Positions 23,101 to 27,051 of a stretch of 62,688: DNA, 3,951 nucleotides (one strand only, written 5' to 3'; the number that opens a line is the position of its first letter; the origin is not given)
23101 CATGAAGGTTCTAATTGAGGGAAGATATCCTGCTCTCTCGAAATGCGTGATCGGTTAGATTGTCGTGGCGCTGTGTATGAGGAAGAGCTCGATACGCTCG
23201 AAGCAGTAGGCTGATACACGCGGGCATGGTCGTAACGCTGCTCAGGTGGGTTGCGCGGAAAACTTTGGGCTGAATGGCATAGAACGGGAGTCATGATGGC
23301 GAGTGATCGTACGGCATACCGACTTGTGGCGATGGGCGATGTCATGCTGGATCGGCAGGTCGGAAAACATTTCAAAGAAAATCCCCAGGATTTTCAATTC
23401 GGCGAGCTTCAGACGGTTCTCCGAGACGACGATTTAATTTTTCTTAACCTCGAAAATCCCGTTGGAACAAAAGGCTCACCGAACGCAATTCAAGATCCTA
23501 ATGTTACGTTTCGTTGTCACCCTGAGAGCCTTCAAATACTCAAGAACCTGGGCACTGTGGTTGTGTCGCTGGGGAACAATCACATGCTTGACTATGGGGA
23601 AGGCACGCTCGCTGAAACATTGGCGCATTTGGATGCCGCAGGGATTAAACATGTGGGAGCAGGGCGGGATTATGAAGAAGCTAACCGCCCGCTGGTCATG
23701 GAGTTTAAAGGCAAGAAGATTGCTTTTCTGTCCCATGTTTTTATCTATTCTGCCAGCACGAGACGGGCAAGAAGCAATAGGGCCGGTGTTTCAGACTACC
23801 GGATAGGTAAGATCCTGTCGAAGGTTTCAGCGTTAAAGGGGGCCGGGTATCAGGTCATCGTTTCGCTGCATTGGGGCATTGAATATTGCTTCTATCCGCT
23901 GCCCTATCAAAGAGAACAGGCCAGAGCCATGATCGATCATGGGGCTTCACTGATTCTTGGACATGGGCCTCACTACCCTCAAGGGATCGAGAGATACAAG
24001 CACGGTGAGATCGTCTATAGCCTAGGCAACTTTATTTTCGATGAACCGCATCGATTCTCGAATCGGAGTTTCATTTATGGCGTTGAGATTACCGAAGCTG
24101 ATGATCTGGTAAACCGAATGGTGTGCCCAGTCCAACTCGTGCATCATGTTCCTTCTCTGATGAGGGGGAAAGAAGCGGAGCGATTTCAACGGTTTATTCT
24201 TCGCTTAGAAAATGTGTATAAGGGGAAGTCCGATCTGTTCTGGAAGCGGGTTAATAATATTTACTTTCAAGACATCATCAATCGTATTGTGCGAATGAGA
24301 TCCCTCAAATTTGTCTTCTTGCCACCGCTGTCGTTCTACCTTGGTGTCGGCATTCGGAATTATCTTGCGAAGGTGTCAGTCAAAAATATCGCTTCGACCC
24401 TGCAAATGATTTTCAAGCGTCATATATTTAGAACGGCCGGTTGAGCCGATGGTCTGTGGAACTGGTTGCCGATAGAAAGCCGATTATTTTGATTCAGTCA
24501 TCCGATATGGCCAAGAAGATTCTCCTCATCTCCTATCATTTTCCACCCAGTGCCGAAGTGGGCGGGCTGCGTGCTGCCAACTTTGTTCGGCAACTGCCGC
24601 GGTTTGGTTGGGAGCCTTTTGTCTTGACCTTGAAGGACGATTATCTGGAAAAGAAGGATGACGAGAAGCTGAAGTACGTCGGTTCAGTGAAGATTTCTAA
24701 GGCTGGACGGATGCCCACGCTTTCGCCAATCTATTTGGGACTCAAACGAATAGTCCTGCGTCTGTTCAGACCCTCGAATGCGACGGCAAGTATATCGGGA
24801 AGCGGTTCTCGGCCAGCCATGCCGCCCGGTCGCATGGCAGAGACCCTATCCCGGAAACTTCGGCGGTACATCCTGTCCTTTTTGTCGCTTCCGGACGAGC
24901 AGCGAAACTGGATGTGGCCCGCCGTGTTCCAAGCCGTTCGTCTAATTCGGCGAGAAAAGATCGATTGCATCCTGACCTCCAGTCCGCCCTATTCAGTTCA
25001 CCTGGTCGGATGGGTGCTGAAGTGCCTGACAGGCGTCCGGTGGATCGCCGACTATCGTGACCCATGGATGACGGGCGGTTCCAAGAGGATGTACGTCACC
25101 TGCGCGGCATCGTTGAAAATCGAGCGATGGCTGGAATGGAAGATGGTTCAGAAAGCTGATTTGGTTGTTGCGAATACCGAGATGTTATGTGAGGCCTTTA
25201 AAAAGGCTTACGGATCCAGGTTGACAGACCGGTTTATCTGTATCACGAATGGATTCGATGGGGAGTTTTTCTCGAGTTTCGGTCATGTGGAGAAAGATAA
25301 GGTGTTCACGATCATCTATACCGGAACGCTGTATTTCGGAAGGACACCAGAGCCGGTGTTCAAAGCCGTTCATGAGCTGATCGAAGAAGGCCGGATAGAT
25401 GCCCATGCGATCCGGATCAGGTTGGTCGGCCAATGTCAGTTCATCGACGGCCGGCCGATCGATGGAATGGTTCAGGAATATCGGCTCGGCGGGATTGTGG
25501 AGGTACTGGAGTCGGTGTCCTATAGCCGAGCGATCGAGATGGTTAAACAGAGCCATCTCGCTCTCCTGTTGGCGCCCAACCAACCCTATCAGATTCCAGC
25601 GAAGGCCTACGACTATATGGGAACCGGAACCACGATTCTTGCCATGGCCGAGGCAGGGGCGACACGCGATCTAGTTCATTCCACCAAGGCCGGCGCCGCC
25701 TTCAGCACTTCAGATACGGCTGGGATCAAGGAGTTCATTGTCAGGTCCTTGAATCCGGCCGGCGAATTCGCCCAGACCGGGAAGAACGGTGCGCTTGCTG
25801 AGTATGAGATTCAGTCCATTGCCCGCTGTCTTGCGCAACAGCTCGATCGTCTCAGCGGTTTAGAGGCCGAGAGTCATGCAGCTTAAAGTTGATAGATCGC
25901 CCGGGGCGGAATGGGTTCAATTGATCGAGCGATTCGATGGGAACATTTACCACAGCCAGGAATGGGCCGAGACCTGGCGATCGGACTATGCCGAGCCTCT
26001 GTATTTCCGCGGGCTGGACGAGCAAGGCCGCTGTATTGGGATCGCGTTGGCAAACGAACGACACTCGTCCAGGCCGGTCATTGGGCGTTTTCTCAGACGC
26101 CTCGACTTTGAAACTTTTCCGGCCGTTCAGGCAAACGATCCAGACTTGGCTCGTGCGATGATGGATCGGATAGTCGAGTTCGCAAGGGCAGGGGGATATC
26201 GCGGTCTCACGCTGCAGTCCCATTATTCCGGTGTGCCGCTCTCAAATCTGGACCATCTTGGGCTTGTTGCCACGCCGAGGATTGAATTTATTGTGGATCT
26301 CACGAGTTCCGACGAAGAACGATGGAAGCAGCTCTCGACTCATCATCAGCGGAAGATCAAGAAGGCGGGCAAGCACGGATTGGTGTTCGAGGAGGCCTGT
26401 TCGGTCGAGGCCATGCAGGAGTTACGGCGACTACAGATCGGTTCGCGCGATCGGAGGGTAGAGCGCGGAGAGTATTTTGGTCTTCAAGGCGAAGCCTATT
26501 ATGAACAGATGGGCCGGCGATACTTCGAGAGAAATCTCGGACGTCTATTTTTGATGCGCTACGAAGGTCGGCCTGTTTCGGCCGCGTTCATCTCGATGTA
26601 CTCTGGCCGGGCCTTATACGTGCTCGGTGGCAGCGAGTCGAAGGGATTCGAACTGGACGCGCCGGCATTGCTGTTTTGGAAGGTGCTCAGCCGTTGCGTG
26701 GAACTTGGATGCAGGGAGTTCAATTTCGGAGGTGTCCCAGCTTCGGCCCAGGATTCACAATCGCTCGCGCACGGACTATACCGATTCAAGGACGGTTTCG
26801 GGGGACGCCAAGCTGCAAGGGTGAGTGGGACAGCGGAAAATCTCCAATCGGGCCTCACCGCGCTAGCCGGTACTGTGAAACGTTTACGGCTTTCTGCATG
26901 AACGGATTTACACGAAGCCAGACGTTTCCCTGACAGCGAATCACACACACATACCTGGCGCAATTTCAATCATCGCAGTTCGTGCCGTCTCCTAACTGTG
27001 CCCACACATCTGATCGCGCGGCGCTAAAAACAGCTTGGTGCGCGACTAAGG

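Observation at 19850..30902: Eleven-kb amino-acid/carboxylate ligation island: three ATP-grasp enzymes, CapA-like, CapK-like, FemAB-like and toroid protein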

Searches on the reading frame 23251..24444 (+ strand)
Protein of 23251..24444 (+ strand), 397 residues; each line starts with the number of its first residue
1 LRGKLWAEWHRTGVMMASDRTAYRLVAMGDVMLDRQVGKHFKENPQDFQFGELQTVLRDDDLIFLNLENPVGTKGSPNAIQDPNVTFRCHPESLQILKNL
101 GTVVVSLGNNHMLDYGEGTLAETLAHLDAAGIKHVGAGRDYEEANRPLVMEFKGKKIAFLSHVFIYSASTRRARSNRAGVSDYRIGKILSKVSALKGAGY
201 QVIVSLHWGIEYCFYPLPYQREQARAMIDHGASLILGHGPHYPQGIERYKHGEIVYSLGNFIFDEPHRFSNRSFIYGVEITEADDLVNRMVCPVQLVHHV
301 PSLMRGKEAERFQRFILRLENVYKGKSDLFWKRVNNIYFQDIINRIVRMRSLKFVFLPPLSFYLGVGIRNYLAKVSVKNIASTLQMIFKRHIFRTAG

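Call 4: search_protein_families(library=pfam, proteins=[window:23251-24444:+], max_evalue=0.01)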
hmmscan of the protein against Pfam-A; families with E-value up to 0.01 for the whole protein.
window:23251-24444:+ (397 aa): 1 family
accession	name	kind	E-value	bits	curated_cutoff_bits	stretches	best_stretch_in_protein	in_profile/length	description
PF09587.15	PGA_cap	-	1.4e-68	231.6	27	1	25-264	2-254/255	Bacterial capsule synthesis protein PGA_cap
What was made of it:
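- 23251..24444 (+): g4: soluble PGA_cap (calcineurin-fold) protein. Proposed metal-dependent C-alpha epimerase/racemase. Probable start at 23296. Pfam 1.4e-68 (call 4).
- Checked: g4, 23251/23296-24444: PGA_cap, 1.4e-68 (call 4).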

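Call 5: search_protein_families(library=ncbifam, proteins=[window:23251-24444:+], max_evalue=0.01)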
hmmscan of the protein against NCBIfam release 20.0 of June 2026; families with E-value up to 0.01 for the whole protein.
window:23251-24444:+ (397 aa): 1 family
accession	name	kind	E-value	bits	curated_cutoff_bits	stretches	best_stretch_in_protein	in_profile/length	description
NF038314.1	epimerase_MslH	equivalog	1.7e-18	66.3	700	2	215-262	269-316/439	lasso peptide C-terminal Trp epimerase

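Call 39: search_solved_structures(query=window:23251-24444:+, max_evalue=0.001)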
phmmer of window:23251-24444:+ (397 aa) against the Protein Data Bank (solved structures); distinct sequences matched with E-value up to 0.001: 3.
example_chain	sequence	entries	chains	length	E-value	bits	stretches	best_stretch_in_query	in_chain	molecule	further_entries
8gq9_A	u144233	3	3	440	1.9e-14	56.4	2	216-263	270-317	Poly-gamma-glutamate synthesis protein (Capsule biosynthesis protein)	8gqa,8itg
8gqb_A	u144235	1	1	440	2.4e-14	56.1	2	216-263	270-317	Poly-gamma-glutamate synthesis protein (Capsule biosynthesis protein)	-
8ith_A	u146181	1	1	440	1.7e-13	53.3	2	216-263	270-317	Poly-gamma-glutamate synthesis protein (Capsule biosynthesis protein)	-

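Call 45: search_solved_structures(query=window:23251-24444:+, max_evalue=0.001, show_alignments=1)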
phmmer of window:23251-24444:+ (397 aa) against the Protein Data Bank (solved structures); distinct sequences matched with E-value up to 0.001: 3.
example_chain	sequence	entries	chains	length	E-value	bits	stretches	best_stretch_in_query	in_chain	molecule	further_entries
8gq9_A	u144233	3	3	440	1.9e-14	56.4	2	216-263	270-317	Poly-gamma-glutamate synthesis protein (Capsule biosynthesis protein)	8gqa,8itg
8gqb_A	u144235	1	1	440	2.4e-14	56.1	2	216-263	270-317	Poly-gamma-glutamate synthesis protein (Capsule biosynthesis protein)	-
8ith_A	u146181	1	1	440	1.7e-13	53.3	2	216-263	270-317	Poly-gamma-glutamate synthesis protein (Capsule biosynthesis protein)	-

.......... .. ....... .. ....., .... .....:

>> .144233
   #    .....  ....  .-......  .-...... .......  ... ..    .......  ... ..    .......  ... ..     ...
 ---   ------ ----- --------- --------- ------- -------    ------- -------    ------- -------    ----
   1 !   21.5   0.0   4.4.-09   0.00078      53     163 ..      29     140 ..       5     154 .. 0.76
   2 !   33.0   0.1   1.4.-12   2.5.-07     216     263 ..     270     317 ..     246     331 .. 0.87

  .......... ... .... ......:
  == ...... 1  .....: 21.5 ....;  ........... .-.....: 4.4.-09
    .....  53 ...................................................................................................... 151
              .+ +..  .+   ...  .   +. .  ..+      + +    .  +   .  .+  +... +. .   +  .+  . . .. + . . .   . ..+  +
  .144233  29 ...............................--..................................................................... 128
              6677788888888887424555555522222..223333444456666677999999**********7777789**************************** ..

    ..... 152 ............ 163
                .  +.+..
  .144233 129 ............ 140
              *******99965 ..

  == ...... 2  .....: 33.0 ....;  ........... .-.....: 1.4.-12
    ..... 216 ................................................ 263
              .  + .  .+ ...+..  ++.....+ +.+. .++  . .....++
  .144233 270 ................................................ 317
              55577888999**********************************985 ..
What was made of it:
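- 23251..24444 (+): Only PDB relative is the MslH epimerase, 1.9e-14 (calls 39, 45).
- The His259/His261 region of MslH did not align with g4 (call 45).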

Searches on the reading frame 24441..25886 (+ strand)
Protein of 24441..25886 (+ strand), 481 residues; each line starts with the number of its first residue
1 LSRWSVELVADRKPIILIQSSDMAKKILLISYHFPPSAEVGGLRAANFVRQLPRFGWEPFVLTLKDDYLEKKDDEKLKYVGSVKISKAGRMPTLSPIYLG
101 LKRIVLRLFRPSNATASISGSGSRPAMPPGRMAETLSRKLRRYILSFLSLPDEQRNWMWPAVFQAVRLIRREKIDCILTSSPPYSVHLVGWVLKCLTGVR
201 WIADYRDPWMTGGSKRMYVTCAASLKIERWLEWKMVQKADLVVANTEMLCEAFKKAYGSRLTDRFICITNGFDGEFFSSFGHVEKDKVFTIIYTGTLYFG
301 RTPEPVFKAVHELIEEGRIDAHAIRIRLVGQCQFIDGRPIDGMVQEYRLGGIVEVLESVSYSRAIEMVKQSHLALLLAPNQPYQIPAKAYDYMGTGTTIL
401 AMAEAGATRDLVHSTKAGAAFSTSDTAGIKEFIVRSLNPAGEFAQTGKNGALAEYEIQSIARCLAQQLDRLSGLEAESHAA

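Call 4: search_protein_families(library=pfam, proteins=[window:24441-25886:+], max_evalue=0.01)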
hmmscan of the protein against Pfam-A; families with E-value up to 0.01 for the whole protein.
window:24441-25886:+ (481 aa): 3 families
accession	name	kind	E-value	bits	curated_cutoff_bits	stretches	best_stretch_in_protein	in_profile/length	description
PF13439.12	Glyco_transf_4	-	1.7e-11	44.9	28.5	1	149-273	48-167/170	Glycosyltransferase Family 4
PF13579.12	Glyco_trans_4_4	-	2.1e-09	38.3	29.7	1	150-253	47-142/158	Glycosyl transferase 4-like domain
PF00534.26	Glycos_transf_1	-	0.0012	18.8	26.4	1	281-435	8-154/172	Glycosyl transferases group 1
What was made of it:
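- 24441..25886 (+): g5: GT4-type glycosyltransferase. Probable start at 24456. Pfam Glyco_transf_4 1.7e-11 (call 4).
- Checked: g5, 24441/24456-25886: GT4 N-domain, 1.7e-11 (call 4).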

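Call 5: search_protein_families(library=ncbifam, proteins=[window:24441-25886:+], max_evalue=0.01)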
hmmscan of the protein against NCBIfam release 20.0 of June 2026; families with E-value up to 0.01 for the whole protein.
window:24441-25886:+ (481 aa): 1 family
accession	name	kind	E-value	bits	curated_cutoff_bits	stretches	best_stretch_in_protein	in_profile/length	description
NF041876.1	EPS_EpsE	equivalog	6.9e-05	22.2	400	1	237-457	160-382/389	exopolysaccharide biosynthesis GT4 family glycosyltransferase EpsE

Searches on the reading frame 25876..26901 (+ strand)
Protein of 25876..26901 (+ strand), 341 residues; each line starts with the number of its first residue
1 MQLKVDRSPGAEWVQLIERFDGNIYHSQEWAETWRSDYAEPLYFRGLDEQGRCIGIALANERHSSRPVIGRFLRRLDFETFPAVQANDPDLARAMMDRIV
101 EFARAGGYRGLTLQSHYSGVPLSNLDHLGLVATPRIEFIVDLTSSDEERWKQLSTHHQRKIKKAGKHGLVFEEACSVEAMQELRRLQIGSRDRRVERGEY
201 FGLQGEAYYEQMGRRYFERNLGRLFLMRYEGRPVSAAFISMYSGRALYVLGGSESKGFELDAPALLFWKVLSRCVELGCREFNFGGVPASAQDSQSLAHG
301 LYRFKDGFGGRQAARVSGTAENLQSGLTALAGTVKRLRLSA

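Call 4: search_protein_families(library=pfam, proteins=[window:25876-26901:+], max_evalue=0.01)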
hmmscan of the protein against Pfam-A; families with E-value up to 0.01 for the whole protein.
window:25876-26901:+ (341 aa): 2 families
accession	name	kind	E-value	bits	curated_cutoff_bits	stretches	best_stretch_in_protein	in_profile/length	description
PF02388.22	FemAB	-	1.3e-17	64.2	24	2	233-311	307-381/406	FemAB family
PF13480.13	Acetyltransf_6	-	1.6e-13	51.5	22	1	157-286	7-136/143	Acetyltransferase (GNAT) domain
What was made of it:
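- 25876..26901 (+): g6: FemAB/Acetyltransf_6 GNAT-fold acyl or aminoacyl transferase. Pfam FemAB 1.3e-17 and Acetyltransf_6 1.6e-13 (call 4).
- Checked: g6, 25876-26901: FemAB 1.3e-17 and Acetyltransf_6 (call 4).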

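Call 5: search_protein_families(library=ncbifam, proteins=[window:25876-26901:+], max_evalue=0.01)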
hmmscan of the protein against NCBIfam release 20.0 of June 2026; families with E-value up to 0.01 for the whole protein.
window:25876-26901:+ (341 aa): 2 families
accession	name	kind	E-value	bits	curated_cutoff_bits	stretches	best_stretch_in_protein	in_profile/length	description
TIGR03019.1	pepcterm_femAB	equivalog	1.4e-12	47.3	260.35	1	20-310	11-276/330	FemAB family XrtA/PEP-CTERM system-associated protein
NF047883.1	UAcmpLyAlTFemX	equivalog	9.2e-05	21.9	500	1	122-309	132-312/337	UDP-N-acetylmuramoylpentapeptide-lysine N(6)-alanyltransferase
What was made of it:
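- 25876..26901 (+): TIGR03019 only 47 bits against a cut-off of 260 (call 5).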

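Call 11: find_encoding_contigs(protein=window:25876-26901:+, flank=10000, max_places=6)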
Protein window:25876-26901:+ (341 aa): 23 contigs read that carry it; 6 places shown.
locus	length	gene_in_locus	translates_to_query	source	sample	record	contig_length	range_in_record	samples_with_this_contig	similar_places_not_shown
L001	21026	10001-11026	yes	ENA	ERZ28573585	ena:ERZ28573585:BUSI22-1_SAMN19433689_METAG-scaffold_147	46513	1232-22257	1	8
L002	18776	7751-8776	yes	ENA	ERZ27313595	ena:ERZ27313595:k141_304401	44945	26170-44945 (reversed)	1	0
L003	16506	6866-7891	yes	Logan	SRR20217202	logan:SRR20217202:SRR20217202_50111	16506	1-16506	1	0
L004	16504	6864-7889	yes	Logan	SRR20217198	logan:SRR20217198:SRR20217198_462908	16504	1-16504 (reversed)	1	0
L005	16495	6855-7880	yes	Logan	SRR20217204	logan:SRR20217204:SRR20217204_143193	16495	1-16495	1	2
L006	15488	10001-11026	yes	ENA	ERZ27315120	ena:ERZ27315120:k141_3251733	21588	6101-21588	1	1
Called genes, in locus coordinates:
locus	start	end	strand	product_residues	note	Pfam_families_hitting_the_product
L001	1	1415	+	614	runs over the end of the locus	PF02543:Carbam_trans_N, PF16861:Carbam_trans_C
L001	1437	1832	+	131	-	PF19588:SxtJ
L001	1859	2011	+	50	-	PF19451:DUF5989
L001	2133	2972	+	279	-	PF02679:ComA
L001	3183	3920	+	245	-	PF04029:2-ph_phosp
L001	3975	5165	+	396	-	-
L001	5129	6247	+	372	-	-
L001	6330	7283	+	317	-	PF01757:Acyl_transf_3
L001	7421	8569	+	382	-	PF09587:PGA_cap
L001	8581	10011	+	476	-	PF13579:Glyco_trans_4_4, PF13439:Glyco_transf_4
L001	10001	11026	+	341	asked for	PF13480:Acetyltransf_6, PF02388:FemAB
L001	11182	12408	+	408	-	-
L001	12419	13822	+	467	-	PF27533:CapK_C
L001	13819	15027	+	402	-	PF13243:SQHop_cyclase_C (weak)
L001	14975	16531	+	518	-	PF01943:Polysacc_synt, PF13440:Polysacc_synt_3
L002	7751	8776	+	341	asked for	PF13480:Acetyltransf_6, PF02388:FemAB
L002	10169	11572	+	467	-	PF27533:CapK_C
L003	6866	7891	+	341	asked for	PF13480:Acetyltransf_6, PF02388:FemAB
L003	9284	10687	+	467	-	PF27533:CapK_C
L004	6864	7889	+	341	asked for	PF13480:Acetyltransf_6, PF02388:FemAB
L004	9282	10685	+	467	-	PF27533:CapK_C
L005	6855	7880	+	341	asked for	PF13480:Acetyltransf_6, PF02388:FemAB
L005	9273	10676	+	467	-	PF27533:CapK_C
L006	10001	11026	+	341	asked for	PF13480:Acetyltransf_6, PF02388:FemAB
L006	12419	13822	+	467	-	PF27533:CapK_C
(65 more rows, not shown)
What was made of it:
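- Checked: The metagenome index marks it PF27533 CapK_C (call 11).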

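Call 41: search_solved_structures(query=window:25876-26901:+, max_evalue=0.01)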
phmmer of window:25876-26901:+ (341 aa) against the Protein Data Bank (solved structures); distinct sequences matched with E-value up to 0.01: 4.
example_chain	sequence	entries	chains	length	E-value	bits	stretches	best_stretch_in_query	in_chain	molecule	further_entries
3gkr_A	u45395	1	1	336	0.0049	19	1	110-304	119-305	FemX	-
1xe4_A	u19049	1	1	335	0.0049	19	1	110-304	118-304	FemX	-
1ne9_A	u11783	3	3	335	0.0049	19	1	110-304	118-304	FemX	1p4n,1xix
4ii9_A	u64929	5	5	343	0.0052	19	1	110-304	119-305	FemX | UDP-N-acetylmuramoylpentapeptide-lysine N(6)-alanyltransferase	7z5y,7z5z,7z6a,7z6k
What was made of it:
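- On FemAB / FemX aminoacyl-tRNA transferases (g6): PDB FemX similarity is only marginal, 5e-3 (call 41).
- The match of g6 to FemX is marginal, 5e-3 (call 41).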
